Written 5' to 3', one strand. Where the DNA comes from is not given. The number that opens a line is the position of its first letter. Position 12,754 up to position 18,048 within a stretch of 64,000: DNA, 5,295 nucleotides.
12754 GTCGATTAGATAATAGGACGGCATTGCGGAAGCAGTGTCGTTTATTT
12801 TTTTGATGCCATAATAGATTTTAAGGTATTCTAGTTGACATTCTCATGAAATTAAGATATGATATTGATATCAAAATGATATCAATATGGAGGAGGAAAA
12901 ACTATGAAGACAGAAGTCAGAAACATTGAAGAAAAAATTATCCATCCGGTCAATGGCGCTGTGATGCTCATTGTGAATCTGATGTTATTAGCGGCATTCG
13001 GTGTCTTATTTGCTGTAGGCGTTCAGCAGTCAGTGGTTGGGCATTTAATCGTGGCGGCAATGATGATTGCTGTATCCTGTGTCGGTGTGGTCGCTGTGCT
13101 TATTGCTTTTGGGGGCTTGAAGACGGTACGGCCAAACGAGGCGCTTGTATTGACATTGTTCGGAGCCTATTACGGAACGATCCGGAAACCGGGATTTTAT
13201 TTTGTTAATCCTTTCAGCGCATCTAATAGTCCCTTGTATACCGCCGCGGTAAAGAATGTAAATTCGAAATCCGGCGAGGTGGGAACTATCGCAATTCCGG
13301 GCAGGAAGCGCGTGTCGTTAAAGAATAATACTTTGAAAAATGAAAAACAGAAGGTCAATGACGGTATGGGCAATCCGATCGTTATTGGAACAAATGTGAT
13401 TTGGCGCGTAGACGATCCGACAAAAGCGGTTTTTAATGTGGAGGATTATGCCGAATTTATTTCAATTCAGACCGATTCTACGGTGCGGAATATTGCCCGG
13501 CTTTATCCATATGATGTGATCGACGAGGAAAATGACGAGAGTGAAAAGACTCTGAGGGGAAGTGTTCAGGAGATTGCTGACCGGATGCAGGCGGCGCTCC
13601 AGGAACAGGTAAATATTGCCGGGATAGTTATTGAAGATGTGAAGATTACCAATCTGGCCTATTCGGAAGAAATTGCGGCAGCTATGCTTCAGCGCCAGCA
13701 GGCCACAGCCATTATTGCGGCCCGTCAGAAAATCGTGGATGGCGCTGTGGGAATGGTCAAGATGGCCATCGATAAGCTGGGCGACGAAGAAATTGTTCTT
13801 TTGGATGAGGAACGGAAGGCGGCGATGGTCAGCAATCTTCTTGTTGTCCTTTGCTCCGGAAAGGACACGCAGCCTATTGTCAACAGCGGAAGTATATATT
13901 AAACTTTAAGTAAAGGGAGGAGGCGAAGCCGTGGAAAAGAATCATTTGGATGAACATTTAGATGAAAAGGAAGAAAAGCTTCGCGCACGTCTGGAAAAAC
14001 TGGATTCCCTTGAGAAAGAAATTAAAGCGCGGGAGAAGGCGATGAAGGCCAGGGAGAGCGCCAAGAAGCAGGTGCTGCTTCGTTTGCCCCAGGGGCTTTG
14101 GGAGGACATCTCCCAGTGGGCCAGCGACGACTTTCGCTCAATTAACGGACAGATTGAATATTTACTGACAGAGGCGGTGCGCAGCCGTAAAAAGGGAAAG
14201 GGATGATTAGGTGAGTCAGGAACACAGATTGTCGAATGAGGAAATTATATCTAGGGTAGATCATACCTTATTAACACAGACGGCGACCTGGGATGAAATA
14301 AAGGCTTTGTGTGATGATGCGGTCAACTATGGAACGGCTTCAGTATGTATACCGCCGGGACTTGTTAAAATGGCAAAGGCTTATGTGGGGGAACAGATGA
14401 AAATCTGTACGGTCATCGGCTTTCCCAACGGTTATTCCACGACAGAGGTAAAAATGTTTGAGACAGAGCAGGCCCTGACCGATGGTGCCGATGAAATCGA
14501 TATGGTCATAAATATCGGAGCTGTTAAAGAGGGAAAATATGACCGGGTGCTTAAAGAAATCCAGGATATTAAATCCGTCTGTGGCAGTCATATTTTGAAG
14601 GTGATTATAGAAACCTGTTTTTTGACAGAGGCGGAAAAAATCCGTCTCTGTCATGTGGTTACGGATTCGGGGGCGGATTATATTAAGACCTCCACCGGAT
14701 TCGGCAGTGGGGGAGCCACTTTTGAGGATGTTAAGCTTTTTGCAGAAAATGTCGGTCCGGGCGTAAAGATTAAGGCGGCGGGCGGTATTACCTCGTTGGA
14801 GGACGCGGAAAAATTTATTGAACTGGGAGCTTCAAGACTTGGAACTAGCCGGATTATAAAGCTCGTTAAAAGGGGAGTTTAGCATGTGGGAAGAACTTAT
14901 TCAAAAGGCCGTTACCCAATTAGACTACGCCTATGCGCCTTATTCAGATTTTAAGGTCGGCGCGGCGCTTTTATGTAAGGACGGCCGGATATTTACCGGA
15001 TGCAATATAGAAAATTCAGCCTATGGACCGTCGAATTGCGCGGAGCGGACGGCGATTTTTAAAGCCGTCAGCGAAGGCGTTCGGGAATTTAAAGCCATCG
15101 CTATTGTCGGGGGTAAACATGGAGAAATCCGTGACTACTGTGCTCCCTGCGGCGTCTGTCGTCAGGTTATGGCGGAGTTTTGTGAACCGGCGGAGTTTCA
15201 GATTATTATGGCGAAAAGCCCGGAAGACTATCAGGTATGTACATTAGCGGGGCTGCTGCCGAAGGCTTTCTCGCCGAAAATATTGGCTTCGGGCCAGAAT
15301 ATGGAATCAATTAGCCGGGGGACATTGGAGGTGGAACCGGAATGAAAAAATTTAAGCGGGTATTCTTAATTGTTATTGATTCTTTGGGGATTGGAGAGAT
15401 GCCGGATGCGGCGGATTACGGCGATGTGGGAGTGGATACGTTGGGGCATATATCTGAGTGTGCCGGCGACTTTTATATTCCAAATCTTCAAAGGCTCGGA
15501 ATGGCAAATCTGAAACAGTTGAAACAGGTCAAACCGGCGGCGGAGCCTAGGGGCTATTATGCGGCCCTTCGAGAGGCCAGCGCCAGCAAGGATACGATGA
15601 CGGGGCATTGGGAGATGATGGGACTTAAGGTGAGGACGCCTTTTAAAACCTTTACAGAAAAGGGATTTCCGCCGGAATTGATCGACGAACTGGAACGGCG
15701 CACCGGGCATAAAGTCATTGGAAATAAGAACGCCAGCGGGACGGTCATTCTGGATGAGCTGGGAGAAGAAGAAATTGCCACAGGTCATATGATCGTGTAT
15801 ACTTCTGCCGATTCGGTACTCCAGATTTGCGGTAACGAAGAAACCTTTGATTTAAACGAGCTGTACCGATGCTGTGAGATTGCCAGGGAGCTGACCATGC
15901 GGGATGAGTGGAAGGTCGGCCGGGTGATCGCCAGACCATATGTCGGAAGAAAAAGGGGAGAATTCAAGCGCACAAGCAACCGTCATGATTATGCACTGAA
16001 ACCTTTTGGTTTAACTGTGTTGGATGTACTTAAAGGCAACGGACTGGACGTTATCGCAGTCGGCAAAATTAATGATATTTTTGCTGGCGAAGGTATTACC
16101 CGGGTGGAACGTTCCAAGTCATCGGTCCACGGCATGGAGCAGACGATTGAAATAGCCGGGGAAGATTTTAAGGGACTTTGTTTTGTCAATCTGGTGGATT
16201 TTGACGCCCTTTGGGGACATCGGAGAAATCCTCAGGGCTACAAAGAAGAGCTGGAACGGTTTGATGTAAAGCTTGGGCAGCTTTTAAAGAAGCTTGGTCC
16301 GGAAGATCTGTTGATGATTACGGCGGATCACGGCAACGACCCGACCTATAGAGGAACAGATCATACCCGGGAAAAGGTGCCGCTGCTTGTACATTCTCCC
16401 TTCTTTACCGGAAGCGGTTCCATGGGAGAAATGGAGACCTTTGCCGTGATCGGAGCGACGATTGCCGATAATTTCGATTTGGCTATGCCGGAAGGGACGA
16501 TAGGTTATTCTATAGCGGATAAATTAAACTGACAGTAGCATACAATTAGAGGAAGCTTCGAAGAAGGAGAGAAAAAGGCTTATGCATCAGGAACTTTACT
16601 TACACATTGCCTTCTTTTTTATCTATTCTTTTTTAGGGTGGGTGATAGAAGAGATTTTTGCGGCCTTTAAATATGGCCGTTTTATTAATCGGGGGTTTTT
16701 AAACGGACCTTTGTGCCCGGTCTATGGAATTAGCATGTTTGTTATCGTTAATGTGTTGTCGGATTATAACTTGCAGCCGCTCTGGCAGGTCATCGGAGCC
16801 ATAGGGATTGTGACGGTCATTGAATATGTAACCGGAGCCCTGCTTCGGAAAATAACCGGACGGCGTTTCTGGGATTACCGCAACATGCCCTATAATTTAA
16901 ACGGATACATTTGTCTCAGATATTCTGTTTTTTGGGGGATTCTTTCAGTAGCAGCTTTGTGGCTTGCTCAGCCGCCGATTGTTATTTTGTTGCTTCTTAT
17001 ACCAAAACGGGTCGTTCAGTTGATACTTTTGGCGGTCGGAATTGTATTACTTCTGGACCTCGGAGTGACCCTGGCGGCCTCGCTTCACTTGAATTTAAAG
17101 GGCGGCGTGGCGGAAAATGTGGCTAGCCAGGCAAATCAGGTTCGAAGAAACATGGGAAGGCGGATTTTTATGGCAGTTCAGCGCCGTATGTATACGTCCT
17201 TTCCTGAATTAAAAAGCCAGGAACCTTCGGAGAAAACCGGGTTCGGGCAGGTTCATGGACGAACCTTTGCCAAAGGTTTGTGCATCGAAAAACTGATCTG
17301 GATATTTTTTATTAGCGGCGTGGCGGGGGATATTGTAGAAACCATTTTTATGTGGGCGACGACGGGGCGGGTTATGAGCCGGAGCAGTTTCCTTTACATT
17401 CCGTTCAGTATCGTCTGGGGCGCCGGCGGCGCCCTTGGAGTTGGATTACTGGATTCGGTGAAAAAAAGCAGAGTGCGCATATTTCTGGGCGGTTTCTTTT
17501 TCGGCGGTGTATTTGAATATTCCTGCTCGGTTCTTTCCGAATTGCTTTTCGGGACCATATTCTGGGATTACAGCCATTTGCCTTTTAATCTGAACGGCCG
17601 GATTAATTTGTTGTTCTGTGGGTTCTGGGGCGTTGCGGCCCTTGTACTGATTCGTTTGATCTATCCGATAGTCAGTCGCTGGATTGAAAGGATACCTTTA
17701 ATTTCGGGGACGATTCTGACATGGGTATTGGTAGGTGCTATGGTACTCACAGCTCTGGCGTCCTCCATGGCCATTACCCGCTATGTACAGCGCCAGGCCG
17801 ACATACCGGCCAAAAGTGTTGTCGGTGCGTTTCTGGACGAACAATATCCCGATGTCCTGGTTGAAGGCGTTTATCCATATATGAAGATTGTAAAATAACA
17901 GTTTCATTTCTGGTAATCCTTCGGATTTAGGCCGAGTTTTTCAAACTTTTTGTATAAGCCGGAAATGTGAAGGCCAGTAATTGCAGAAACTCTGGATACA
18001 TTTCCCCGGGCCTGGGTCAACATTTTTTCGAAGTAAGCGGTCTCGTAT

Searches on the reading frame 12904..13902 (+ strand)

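Call 9: search_protein_families(library=pfam, proteins=[window:12904-13902:+])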
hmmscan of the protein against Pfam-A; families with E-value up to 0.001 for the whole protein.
window:12904-13902:+ (332 aa): 1 family
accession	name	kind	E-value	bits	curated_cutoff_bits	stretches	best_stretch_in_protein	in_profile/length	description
PF01145.31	Band_7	-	5.2e-28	98.7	23.6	1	74-276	2-170/176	SPFH domain / Band 7 family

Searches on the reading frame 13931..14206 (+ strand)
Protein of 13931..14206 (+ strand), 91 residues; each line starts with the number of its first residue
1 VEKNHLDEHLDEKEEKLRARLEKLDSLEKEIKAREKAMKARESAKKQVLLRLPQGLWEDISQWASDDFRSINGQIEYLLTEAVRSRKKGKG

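Call 9: search_protein_families(library=pfam, proteins=[window:13931-14206:+])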
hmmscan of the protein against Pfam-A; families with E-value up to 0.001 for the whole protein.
window:13931-14206:+ (91 aa): 1 family
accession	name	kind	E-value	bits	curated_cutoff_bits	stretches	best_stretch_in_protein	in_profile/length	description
PF07878.17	RHH_5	-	1.4e-06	28.4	26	1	52-87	8-43/43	CopG-like RHH_1 or ribbon-helix-helix domain, RHH_5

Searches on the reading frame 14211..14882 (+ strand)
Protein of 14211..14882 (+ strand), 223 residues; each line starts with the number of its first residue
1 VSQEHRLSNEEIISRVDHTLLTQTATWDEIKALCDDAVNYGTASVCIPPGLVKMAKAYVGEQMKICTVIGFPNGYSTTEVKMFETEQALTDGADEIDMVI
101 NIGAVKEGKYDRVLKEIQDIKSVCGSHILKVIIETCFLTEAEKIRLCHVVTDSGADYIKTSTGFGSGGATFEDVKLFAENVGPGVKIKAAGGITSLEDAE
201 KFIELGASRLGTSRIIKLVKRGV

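Call 9: search_protein_families(library=pfam, proteins=[window:14211-14882:+])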
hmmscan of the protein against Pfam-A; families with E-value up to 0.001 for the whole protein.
window:14211-14882:+ (223 aa): 1 family
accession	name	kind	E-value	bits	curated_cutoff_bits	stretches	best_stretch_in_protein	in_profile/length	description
PF01791.15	DeoC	-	4.9e-21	75.8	23.8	1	13-201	3-203/229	DeoC/LacD family aldolase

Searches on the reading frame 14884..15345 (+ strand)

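Call 9: search_protein_families(library=pfam, proteins=[window:14884-15345:+])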
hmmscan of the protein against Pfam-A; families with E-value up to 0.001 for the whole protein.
window:14884-15345:+ (153 aa): 2 families
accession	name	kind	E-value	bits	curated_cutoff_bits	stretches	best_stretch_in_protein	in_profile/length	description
PF00383.29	dCMP_cyt_deam_1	-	1e-18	67.5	25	1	3-100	5-94/102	Cytidine and deoxycytidylate deaminase zinc-binding region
PF08211.18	dCMP_cyt_deam_2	-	1.2e-12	48.6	25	1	4-73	43-114/130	Cytidine and deoxycytidylate deaminase zinc-binding region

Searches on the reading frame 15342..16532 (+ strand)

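Call 9: search_protein_families(library=pfam, proteins=[window:15342-16532:+])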
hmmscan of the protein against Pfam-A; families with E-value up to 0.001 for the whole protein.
window:15342-16532:+ (396 aa): 1 family
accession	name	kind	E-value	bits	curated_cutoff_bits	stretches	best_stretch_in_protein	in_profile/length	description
PF01676.23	Metalloenzyme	-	4.6e-42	144.7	24.3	1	5-380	1-250/252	Metalloenzyme superfamily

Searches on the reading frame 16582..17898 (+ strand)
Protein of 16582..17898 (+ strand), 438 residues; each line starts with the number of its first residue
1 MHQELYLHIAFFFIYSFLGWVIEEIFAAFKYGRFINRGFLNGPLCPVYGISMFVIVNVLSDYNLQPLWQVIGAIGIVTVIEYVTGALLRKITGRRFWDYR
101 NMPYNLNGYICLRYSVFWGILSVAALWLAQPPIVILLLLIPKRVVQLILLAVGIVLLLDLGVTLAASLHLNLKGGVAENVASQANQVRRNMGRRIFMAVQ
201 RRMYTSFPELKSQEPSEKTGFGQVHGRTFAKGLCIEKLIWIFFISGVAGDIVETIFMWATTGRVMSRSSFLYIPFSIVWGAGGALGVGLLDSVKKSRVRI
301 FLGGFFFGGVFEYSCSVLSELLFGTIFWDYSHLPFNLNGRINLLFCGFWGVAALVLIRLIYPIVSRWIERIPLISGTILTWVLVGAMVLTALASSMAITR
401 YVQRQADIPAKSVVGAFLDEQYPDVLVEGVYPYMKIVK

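Call 9: search_protein_families(library=pfam, proteins=[window:16582-17898:+])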
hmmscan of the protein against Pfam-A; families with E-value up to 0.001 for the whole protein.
window:16582-17898:+ (438 aa): 1 family
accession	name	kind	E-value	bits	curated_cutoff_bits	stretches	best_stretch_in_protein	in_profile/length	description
PF06541.16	ABC_trans_CmpB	-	3.8e-81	271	25.9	2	11-163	2-150/151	Putative ABC-transporter type IV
